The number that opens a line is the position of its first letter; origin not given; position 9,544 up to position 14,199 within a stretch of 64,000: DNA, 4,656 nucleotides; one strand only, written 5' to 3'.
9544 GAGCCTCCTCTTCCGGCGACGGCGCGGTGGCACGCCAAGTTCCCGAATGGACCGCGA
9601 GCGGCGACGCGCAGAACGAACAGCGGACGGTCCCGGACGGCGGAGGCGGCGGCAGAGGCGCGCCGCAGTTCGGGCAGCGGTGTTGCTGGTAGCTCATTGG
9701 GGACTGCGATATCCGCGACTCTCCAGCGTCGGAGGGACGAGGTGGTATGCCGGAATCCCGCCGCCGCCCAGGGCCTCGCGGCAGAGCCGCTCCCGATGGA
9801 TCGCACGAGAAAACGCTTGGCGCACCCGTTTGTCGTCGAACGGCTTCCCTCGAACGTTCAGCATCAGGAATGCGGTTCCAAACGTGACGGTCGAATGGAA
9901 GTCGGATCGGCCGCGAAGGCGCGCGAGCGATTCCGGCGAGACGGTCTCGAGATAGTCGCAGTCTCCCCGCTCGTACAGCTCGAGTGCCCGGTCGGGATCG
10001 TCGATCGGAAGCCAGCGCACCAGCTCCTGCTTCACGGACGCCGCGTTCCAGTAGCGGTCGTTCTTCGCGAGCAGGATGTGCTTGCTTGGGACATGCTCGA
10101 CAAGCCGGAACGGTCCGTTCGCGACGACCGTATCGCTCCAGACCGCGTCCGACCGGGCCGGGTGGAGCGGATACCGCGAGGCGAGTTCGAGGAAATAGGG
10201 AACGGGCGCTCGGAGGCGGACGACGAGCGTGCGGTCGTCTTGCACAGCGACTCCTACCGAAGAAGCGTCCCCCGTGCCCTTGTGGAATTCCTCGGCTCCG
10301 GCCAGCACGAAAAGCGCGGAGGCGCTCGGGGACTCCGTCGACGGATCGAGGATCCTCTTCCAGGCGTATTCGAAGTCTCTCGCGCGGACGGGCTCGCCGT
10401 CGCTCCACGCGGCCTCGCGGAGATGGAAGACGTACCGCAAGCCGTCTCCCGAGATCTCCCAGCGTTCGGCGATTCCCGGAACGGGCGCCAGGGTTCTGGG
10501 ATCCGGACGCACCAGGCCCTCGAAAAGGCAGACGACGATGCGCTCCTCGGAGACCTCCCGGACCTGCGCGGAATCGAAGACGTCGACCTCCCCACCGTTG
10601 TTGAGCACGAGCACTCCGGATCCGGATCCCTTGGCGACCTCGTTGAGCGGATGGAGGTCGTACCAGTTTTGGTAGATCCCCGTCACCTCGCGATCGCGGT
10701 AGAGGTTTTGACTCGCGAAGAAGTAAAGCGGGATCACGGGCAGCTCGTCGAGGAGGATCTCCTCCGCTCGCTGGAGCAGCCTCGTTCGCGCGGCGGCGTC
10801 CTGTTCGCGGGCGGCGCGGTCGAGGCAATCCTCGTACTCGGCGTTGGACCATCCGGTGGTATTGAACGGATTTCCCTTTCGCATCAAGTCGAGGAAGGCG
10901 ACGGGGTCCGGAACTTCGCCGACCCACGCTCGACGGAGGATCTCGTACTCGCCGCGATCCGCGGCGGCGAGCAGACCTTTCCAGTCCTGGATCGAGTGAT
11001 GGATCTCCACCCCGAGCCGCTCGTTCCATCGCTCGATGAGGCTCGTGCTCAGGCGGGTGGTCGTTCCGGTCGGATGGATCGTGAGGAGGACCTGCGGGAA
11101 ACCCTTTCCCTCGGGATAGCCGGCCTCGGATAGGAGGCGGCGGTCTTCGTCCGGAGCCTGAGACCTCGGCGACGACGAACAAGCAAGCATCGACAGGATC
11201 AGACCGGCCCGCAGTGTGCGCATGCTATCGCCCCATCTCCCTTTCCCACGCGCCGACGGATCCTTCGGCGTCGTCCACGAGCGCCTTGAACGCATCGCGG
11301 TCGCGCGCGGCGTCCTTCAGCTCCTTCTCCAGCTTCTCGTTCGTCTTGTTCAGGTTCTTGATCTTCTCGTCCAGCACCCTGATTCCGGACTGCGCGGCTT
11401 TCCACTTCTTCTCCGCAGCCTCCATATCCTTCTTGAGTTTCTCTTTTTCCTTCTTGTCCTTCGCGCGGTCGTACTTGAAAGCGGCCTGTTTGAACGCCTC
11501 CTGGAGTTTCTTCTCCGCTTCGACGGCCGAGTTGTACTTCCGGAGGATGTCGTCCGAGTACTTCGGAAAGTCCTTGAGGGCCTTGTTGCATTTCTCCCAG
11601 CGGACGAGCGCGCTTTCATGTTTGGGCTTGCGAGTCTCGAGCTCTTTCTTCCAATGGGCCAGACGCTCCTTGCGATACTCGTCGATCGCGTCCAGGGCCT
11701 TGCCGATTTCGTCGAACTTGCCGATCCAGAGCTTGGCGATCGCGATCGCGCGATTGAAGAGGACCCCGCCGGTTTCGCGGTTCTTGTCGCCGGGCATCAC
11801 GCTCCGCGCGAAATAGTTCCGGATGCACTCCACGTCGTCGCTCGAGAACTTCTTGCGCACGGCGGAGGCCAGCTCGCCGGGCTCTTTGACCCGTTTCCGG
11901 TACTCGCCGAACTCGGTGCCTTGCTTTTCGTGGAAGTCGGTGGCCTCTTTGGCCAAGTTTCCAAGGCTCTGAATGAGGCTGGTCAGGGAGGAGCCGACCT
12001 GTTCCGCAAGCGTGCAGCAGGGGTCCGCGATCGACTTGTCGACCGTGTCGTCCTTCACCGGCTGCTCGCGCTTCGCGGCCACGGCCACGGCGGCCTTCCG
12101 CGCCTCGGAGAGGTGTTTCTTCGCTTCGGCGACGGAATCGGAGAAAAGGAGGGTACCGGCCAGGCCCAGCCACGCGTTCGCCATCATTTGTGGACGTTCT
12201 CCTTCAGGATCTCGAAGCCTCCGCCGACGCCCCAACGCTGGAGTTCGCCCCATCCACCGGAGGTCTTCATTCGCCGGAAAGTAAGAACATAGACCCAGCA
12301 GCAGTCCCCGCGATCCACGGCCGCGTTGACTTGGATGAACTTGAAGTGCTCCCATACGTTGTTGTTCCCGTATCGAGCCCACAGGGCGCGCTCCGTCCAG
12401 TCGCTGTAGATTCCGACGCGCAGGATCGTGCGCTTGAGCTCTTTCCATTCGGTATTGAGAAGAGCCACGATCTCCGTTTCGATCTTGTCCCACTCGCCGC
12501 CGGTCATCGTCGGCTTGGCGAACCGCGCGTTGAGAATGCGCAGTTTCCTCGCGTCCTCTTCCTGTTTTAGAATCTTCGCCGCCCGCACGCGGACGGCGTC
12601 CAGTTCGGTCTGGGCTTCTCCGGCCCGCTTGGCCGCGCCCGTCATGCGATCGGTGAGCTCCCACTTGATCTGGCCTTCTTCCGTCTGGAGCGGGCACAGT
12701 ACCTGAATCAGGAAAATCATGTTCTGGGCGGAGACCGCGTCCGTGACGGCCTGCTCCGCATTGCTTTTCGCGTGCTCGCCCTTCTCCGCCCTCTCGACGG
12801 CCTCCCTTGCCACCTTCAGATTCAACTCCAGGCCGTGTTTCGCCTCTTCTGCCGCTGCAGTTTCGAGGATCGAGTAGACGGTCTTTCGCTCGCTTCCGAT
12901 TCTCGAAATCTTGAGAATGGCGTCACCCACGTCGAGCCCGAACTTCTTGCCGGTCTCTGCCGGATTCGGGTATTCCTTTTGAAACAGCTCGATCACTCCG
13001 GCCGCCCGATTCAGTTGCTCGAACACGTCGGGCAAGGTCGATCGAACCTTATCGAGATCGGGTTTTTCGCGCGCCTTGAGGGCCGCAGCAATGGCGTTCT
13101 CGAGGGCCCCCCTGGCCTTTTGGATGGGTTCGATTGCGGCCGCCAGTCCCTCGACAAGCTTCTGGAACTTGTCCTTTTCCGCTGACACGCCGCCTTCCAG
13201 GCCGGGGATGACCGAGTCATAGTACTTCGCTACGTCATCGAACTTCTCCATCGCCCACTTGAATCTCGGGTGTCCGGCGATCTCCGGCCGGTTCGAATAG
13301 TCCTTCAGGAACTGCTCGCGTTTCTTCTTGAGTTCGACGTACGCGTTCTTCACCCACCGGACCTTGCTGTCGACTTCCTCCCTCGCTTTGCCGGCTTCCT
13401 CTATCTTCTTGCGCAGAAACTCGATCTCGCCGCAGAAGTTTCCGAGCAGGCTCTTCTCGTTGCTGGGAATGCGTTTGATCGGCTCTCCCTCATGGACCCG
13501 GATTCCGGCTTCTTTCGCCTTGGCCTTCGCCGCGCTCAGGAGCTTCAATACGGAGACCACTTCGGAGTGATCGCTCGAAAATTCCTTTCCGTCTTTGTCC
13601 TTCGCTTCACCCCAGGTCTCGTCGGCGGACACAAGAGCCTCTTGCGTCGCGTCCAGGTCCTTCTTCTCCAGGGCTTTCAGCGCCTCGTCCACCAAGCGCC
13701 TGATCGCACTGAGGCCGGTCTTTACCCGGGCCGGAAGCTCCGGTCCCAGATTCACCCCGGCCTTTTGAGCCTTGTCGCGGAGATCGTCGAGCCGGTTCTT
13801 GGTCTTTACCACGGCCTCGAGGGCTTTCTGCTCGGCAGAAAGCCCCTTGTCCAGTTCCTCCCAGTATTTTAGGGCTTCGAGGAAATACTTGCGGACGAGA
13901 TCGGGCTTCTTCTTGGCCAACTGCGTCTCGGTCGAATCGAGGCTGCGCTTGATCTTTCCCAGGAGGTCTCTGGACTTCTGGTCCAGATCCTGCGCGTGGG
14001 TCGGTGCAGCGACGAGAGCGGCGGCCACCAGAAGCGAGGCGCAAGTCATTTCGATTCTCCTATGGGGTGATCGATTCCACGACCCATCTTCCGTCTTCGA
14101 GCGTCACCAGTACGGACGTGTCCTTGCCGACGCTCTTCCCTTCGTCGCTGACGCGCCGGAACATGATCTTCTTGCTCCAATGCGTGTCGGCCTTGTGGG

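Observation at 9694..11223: Naturally circularly permuted OppA-family solute-binding protein with a GSGSG junction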

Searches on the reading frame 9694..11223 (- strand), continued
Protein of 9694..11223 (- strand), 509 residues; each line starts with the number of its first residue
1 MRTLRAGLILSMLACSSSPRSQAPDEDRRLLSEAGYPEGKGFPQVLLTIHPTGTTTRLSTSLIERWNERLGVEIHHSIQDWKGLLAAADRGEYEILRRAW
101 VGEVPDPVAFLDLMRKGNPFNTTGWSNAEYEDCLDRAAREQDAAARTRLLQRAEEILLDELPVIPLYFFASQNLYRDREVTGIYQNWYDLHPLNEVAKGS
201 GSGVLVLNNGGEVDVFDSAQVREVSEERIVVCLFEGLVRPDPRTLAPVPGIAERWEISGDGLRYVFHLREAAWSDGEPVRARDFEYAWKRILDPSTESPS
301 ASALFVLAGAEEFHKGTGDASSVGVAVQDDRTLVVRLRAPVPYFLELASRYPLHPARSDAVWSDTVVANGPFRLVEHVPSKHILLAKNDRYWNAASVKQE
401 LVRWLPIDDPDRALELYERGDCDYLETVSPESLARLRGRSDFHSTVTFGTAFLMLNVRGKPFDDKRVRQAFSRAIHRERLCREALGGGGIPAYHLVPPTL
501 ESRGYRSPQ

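Call 34: predict_structure(alignment_id=A1)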
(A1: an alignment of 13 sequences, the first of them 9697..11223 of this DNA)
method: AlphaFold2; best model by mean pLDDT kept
length: 509 residues; sequences in the alignment: 13
mean_pLDDT: 83.4   pTM: 0.80
mean pLDDT of the five models: 83.4, 74.5, 73.9, 73.7, 68.2
residues with pLDDT >= 90: 244; 70-90: 193; 50-70: 32; < 50: 40
segments of 3 or more residues with pLDDT < 50: 1-23, 211-227
pLDDT, mean of each block of 10 residues (from residue 1): 38 33 74 95 94 85 93 92 83 90 81 87 94 93 90 93 92 87 76 82 85 32 42 79 84 94 96 92 91 77 89 93 96 95 85 69 70 84 90 91 86 92 86 88 86 94 96 92 86 87 73
secondary structure, 60 per line:
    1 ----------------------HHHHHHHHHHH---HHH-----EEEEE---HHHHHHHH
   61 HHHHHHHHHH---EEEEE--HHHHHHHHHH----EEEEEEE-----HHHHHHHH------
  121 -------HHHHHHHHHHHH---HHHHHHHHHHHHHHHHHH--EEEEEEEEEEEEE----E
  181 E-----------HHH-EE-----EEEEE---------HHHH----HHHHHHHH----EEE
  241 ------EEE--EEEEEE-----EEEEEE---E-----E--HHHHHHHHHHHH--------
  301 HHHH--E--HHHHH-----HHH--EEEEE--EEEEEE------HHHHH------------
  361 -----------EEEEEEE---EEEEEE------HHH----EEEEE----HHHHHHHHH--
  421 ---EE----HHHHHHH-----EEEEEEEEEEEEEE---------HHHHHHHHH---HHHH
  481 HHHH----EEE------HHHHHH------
elements in order: H23-33 E45-49 H53-70 E74-78 H81-90 E95-101 H107-114 H128-139 H143-160 E163-175 E204-208 H218-221 H226-233 E238-240 E247-249 E252-257 E263-268 H281-292 H301-304 H310-314 E325-329 E332-337 H344-348 E372-378 E382-387 E401-405 H410-418 H430-436 E442-455 H465-473 H477-484 E489-491 H498-503
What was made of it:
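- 9694..11223 (-): Complete CDS of the circularly permuted SBP_bac_5 lipoprotein (509 aa plus TGA stop). AlphaFold2 model with pLDDT 83.4 and pTM 0.80 (call 34).
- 10615..10641 (-): Junction E195-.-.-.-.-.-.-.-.203, joining the old C-terminus to the old mature N-terminus. GSGSG is 10615-10629. Model pLDDT around the junction is about 76-85 (call 34).
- On SBP_bac_5 (PF00496) / cluster C solute-binding proteins: The AlphaFold2 model is confident (pLDDT 83.4, pTM 0.80, call 34).
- The AlphaFold2 model is compact and confident (pLDDT 83.4, pTM 0.80), with strands either side of the junction (call 34). The overall fold prediction is confident (call 34).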

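Call 36: fold_search(model_id=the predicted structure, library=pdb)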
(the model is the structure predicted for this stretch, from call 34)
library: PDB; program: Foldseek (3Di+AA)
matches with E <= 10: 1617; with E <= 0.001: 149
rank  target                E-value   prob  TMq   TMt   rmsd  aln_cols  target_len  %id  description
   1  4toz_B                4.9e-20  1.00  0.49  0.48   4.8       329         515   29  MppA Periplasmic Murein Tripeptide Binding Protein, Unliganded Open Form (released 2015-06-10)
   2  3zs6_A                7.3e-20  1.00  0.42  0.43   3.3       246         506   34  The Structural characterization of Burkholderia pseudomallei OppA. (released 2012-07-04)
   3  8are_A                1.1e-19  1.00  0.41  0.41   3.1       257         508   33  Crystal structure of the peptide binding protein, OppA, from Bacillus subtilis in complex with a PhrE-derived pentapep (released 2023-02-22)
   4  4gl8_A                1.5e-19  1.00  0.46  0.47   4.2       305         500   30  X-ray crystal structure of a periplasmic oligopeptide-binding protein/Oligopeptide ABC transporter(OppAIV) from Borrel (released 2012-09-19)
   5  1ola_A                1.5e-19  1.00  0.48  0.47   5.9       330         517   32  THE STRUCTURAL BASIS OF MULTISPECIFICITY IN THE OLIGOPEPTIDE-BINDING PROTEIN OPPA (released 1994-07-31)
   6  3tcf_A                4.4e-19  1.00  0.47  0.46   5.2       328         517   31  Crystal structure of E. coli OppA complexed with endogenous ligands (released 2011-10-12)
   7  8arn_A                4.6e-19  1.00  0.42  0.42   3.6       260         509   33  Crystal structure of the peptide binding protein, OppA, from Bacillus subtilis in complex with an endogenous tetrapept (released 2023-02-22)
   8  4toz_A                4.9e-19  1.00  0.50  0.49   4.7       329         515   29  MppA Periplasmic Murein Tripeptide Binding Protein, Unliganded Open Form (released 2015-06-10)
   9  9a37_MODEL_1_A        6.9e-19  1.00  0.42  0.40   3.4       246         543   35  Model of E. coli OppA by in-cell photo-crosslinking MS and deep learning (released 2023-02-24)
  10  1b52_A                6.9e-19  1.00  0.47  0.46   5.8       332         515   32  OLIGO-PEPTIDE BINDING PROTEIN (OPPA) COMPLEXED WITH KTK (released 1999-01-20)
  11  8azb                  7.8e-19  1.00  0.42  0.42   2.9       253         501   32  Crystal Structure of the peptide binding protein DppE from Bacillus subtilis in the unliganded state (released 2023-02-22)
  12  3o9p                  9.8e-19  1.00  0.46  0.46   5.2       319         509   30  The structure of the Escherichia coli murein tripeptide binding protein MppA (released 2011-07-06)
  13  6dqq_A                1.0e-18  1.00  0.41  0.40   4.2       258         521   30  Crystal structure of Haemophilus influenzae OppA complex with endogenous peptide (released 2018-11-28)
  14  2z23_A                1.2e-18  1.00  0.48  0.47   4.5       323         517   29  Crystal structure of Y.pestis oligo peptide binding protein OppA with tri-lysine ligand (released 2007-10-30)
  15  8ay0_C                1.2e-18  1.00  0.39  0.41   2.8       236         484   33  Crystal Structure of the peptide binding protein DppE from Bacillus subtilis in complex with murein tripeptide (released 2023-02-22)
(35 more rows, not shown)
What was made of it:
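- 9709..10614 (-): Residues 204-505: the segment homologous to the N-terminal two-thirds of canonical proteins (domain I, domain II, and the start of lobe 2). Foldseek aligns about 330 columns to MppA/OppA (call 36).
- Closest known: OppA / MppA / DppE oligopeptide- and murein-peptide-binding proteins. Same: Foldseek best hits are MppA 4toz and OppA (call 36).
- Foldseek top hits are MppA and OppA (call 36).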

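Call 40: search_protein_families(library=padloc, proteins=[window:9694-11223:-], max_evalue=0.01)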
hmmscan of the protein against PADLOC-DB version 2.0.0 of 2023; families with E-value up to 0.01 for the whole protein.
window:9694-11223:- (509 aa): 0 families

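Call 41: find_related_loci(query=A1, collection=genome_contigs, flank=10000)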
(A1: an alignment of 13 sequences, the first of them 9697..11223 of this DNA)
Query A1 (509 aa) in genome_contigs; peptide patterns used: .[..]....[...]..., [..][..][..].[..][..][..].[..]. (x = any residue, [..] = any of these).
600 stretches matched a pattern (row limit reached: there are more); 594 encode a relative of the query (tblastn E <= 1e-3); the best 80 are kept; 80 distinct loci.
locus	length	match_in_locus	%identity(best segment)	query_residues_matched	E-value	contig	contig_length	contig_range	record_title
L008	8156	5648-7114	39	18-499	4e-106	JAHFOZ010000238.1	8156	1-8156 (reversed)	MAG: Planctomycetota bacterium isolate nzgw515 NODE_3407_length_8157_cov_3.283350, whole genome shotgun sequence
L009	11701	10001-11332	35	18-458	6e-80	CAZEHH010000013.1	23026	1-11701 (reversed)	MAG TPA_asm: uncultured Peptostreptococcaceae bacterium isolate binchicken_co42_314 genome assembly, contig: NODE_2641_l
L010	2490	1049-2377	33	19-457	6e-80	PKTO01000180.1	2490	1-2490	MAG: Clostridiales bacterium isolate BM714 sc_22504, whole genome shotgun sequence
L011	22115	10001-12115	31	28-507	5e-76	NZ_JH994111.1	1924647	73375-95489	Brachyspira hampsonii 30446 isolate IDAC 161111-01 scaffold00004, whole genome shotgun sequence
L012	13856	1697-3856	38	26-498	1e-55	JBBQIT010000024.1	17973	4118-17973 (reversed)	MAG: Bdellovibrionota bacterium isolate Co_metawrap_796 Cmw_796_k141_3147547_length_17973_cov_8.0000, whole genome shotg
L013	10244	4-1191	36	66-458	6e-66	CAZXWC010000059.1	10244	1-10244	MAG TPA_asm: uncultured Peptostreptococcaceae bacterium isolate binchicken_co218_119 genome assembly, contig: NODE_7626_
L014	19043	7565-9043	41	35-505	4e-64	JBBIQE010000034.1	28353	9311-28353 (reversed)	MAG: Candidatus Methylomirabilis sp. isolate BQS170218_bin_319 NODE_1345_length_28353_cov_2.04018, whole genome shotgun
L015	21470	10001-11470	37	25-502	1e-63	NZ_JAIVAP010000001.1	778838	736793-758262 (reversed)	Bacillus infantis strain AcN21-1 AcN21-1_ctg0001, whole genome shotgun sequence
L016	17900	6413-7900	40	28-500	3e-61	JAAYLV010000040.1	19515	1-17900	MAG: Bacillota bacterium isolate AS20ysBPTH_116 20187_AS20, whole genome shotgun sequence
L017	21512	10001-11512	38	24-505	1e-60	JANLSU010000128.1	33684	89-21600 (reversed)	MAG: bacterium isolate OTE_25_metabat_308 OTE_25_k141_2831404, whole genome shotgun sequence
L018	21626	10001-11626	43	28-509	1e-60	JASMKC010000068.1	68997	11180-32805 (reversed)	MAG: Myxococcota bacterium isolate ETNP8_MAG_7 c_000001201634, whole genome shotgun sequence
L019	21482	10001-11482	38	35-504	1e-60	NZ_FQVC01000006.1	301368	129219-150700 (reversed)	Devosia limi DSM 17137, whole genome shotgun sequence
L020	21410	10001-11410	39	26-504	4e-60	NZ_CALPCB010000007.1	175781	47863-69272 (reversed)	Veillonella intestinalis strain DSM 110113 NODE_7_length_175781_cov_33.368500, whole genome shotgun sequence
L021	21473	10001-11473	36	24-506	7e-60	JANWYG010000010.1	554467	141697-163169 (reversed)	MAG: Blastocatellia bacterium isolate SKYG65 k141_502530, whole genome shotgun sequence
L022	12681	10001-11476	38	28-498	1e-59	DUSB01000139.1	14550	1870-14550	MAG TPA_asm: Syntrophomonadaceae bacterium isolate AS26fmACSIPLY_39 37880_AS26, whole genome shotgun sequence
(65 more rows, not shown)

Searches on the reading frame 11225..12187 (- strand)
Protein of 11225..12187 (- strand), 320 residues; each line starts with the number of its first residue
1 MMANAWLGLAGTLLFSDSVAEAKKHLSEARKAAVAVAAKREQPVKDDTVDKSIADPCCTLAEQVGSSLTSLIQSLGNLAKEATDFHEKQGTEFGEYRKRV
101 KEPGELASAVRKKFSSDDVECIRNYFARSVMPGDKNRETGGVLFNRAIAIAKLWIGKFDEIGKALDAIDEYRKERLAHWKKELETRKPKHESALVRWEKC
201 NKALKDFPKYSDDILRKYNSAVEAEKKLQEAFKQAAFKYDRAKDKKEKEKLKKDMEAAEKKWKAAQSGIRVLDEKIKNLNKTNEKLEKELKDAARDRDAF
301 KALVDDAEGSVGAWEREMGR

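Call 15: search_protein_families(library=pfam, proteins=[window:11225-12187:-], max_evalue=0.01)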
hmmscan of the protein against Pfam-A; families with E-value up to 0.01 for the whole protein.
window:11225-12187:- (320 aa): 2 families
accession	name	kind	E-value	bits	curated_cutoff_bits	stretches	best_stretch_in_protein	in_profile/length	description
PF24627.1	PUMA_CC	-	0.00013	22.3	30.1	1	254-309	2-57/74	PUMA coiled-coil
PF13851.11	GAS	-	0.0028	17.5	32.3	1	244-303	31-90/200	Growth-arrest specific micro-tubule binding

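Call 39: search_protein_families(library=ncbifam, proteins=[window:11225-12187:-], max_evalue=0.01)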
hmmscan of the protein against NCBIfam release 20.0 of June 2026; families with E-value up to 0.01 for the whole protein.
window:11225-12187:- (320 aa): 2 families
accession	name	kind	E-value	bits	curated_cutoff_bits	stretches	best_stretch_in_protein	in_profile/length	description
NF045780.1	TrlF_fam_ATP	equivalog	0.0002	20.3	350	1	66-308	323-543/944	TrlF family AAA-like ATPase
TIGR02168.1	SMC_prok_B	equivalog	0.00037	18.3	567.35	1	174-307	351-482/1181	chromosome segregation protein SMC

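Call 40: search_protein_families(library=padloc, proteins=[window:11225-12187:-], max_evalue=0.01)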
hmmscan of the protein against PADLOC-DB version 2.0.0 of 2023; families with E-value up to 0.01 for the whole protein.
window:11225-12187:- (320 aa): 7 families
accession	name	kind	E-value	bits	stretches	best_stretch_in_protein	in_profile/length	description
PDLC02668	DndD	-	0.00016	18.8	1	168-299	351-478/659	DndD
PDLC00583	JetC3|JetC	-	0.00018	17.5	1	173-305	794-930/1471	DUF3584 domain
PDLC03868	LmuB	-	0.00037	16.9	1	163-311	241-389/1035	-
PDLC00553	JetC2|JetC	-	0.00054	15.9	1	173-311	751-891/1361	DUF3584 domain; MukB-like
PDLC03859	LmuB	-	0.00057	17.2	1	159-295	261-395/611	-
PDLC02731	PbeC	-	0.00097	16.1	1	188-295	373-477/645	PbeC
PDLC00582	JetC3|JetC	-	0.0025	13.6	1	169-298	772-898/1472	DUF3584 domain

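Call 63: search_protein_families(library=phrogs, proteins=[window:11225-12187:-], max_evalue=0.001)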
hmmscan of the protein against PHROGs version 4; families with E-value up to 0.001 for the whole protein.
window:11225-12187:- (320 aa): 1 family
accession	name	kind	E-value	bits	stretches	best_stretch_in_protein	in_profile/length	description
phrog_1047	-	tail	3.7e-05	22.9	1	205-311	217-324/1251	tail associated lysin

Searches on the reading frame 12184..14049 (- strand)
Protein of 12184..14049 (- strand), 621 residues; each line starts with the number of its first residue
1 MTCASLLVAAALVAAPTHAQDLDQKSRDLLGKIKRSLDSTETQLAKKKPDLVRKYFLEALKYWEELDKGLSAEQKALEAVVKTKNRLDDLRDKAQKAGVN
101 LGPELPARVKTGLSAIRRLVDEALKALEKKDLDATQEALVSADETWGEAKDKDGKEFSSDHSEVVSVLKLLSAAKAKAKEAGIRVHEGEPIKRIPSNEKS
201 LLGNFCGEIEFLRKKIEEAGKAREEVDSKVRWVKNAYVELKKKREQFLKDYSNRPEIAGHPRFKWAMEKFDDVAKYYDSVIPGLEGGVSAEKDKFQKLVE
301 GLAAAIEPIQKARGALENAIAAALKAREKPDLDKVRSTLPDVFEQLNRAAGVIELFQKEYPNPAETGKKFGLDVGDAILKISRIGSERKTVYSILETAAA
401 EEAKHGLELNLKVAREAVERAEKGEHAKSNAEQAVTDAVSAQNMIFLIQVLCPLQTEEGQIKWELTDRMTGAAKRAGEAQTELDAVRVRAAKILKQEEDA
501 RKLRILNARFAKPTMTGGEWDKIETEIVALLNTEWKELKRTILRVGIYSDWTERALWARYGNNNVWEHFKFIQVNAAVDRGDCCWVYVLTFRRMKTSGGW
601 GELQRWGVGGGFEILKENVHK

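Call 15: search_protein_families(library=pfam, proteins=[window:12184-14049:-], max_evalue=0.01)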
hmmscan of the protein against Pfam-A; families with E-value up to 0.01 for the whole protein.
window:12184-14049:- (621 aa): 1 family
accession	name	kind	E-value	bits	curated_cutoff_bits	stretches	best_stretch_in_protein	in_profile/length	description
PF14643.11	DUF4455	-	0.00087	18.5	30.4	1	20-95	314-388/469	Domain of unknown function (DUF4455)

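Call 39: search_protein_families(library=ncbifam, proteins=[window:12184-14049:-], max_evalue=0.01)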
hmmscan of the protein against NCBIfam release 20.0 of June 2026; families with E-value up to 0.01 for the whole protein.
window:12184-14049:- (621 aa): 0 families

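Call 40: search_protein_families(library=padloc, proteins=[window:12184-14049:-], max_evalue=0.01)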
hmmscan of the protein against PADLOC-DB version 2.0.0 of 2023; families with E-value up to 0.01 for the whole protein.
window:12184-14049:- (621 aa): 0 families

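Call 56: find_homologous_proteins(query=window:12184-14049:-, max_evalue=0.00001)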
Query window:12184-14049:- (621 aa): 1 proteins with E <= 0.00001 among 8000 candidates.
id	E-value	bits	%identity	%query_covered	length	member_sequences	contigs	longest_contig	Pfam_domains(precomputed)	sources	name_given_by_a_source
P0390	0.0e+0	1361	100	100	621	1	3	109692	-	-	-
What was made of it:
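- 11225..12187 (-): Context: upstream coiled-coil gene that ends 1 nt before the SBP start codon. It follows the ORFan coiled-coil gene at 12184-14049, which has no relative in the database (call 56).
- The upstream coiled-coil gene has no homologue anywhere (call 56).
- Tried and rejected: A homologue search with the upstream coiled-coil gene (12184-14049) returned only itself, so it gave no context information (call 56).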

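Call 63: search_protein_families(library=phrogs, proteins=[window:12184-14049:-], max_evalue=0.001)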
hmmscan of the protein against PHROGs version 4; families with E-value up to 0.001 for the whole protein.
window:12184-14049:- (621 aa): 0 families
